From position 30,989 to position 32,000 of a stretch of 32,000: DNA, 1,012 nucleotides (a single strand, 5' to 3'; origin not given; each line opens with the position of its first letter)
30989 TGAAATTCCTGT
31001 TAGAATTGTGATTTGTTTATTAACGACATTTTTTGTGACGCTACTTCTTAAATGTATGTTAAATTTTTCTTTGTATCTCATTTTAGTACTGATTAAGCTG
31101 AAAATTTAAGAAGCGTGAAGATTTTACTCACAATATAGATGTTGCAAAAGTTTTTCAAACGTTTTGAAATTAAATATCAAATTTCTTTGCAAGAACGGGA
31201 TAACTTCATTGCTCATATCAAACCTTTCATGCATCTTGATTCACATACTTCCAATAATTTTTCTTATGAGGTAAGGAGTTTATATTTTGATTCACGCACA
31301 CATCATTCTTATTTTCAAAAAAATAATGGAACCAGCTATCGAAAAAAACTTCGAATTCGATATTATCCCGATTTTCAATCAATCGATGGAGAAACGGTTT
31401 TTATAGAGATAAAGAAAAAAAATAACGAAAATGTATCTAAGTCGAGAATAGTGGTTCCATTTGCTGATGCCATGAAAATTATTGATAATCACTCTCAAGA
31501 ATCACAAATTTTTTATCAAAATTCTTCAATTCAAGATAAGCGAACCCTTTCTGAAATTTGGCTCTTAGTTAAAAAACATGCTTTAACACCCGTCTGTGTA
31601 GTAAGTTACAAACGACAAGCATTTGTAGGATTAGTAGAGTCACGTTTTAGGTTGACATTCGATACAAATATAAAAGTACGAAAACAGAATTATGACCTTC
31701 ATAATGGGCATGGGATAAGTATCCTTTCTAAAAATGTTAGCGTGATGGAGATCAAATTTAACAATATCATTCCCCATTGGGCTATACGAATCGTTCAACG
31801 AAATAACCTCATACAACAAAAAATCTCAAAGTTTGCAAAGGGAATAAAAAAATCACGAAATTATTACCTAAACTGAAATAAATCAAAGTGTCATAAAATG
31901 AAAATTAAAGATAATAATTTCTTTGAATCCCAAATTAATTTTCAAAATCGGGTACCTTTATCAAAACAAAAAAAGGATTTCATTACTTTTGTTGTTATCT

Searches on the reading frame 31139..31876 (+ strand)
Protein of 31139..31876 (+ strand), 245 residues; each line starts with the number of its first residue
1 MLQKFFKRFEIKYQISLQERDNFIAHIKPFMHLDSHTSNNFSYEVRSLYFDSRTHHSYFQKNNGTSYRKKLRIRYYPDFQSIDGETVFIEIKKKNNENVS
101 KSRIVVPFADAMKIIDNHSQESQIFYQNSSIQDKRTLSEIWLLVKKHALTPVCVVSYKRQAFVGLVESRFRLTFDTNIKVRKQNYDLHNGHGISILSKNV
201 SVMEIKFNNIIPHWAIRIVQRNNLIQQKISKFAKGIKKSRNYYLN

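Call 32: search_protein_families(library=pfam, proteins=[window:31139-31876:+], max_evalue=0.05)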
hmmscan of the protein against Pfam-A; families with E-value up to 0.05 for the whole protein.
window:31139-31876:+ (245 aa): 1 family
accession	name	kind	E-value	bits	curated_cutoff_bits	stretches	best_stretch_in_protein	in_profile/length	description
PF09359.15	VTC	-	7.2e-43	147.3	23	1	7-238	1-233/235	VTC domain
